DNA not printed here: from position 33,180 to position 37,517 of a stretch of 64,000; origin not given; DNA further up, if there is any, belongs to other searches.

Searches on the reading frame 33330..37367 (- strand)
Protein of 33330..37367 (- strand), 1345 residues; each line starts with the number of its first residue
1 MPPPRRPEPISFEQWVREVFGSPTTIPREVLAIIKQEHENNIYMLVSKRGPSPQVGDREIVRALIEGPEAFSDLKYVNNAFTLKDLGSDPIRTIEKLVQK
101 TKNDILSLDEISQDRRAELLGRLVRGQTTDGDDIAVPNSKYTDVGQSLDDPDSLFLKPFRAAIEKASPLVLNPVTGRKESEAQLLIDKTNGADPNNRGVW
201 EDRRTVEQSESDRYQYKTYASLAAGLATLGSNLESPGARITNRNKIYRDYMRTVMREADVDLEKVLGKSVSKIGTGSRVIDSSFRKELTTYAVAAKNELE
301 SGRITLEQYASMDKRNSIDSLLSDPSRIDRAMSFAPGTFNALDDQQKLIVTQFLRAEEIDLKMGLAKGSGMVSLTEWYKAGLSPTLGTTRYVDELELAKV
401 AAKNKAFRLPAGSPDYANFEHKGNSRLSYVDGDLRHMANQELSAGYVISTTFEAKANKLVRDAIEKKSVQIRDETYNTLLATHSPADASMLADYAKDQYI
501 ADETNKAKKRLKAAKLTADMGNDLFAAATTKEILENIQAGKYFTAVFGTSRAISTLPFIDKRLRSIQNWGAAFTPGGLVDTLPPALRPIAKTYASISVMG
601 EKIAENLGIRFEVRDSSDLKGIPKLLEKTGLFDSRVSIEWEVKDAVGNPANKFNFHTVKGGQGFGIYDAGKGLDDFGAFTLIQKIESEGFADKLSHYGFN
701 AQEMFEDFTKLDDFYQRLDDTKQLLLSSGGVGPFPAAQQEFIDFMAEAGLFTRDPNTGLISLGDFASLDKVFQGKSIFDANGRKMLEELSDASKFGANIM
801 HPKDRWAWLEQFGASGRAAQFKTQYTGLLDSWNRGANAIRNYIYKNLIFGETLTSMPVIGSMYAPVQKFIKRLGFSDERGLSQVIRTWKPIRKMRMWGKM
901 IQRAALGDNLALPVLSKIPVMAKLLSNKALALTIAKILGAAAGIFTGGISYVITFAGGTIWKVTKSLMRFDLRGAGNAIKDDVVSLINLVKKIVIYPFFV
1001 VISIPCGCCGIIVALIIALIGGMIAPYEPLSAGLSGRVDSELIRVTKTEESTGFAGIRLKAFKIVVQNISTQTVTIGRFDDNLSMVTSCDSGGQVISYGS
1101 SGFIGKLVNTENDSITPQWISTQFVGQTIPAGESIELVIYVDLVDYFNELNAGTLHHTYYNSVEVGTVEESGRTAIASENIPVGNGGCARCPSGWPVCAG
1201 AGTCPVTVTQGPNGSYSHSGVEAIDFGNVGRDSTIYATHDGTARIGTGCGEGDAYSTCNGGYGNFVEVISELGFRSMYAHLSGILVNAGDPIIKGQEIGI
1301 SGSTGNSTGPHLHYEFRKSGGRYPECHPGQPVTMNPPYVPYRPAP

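Call 68: search_protein_families(library=pfam, max_evalue=0.00001, proteins=[window:33330-37367:-])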
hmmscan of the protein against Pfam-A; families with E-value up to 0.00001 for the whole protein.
window:33330-37367:- (1345 aa): 1 family
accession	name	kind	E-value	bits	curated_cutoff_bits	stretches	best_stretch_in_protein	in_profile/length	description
PF01551.29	Peptidase_M23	-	1.8e-18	67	28.7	1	1229-1320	10-91/96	Peptidase family M23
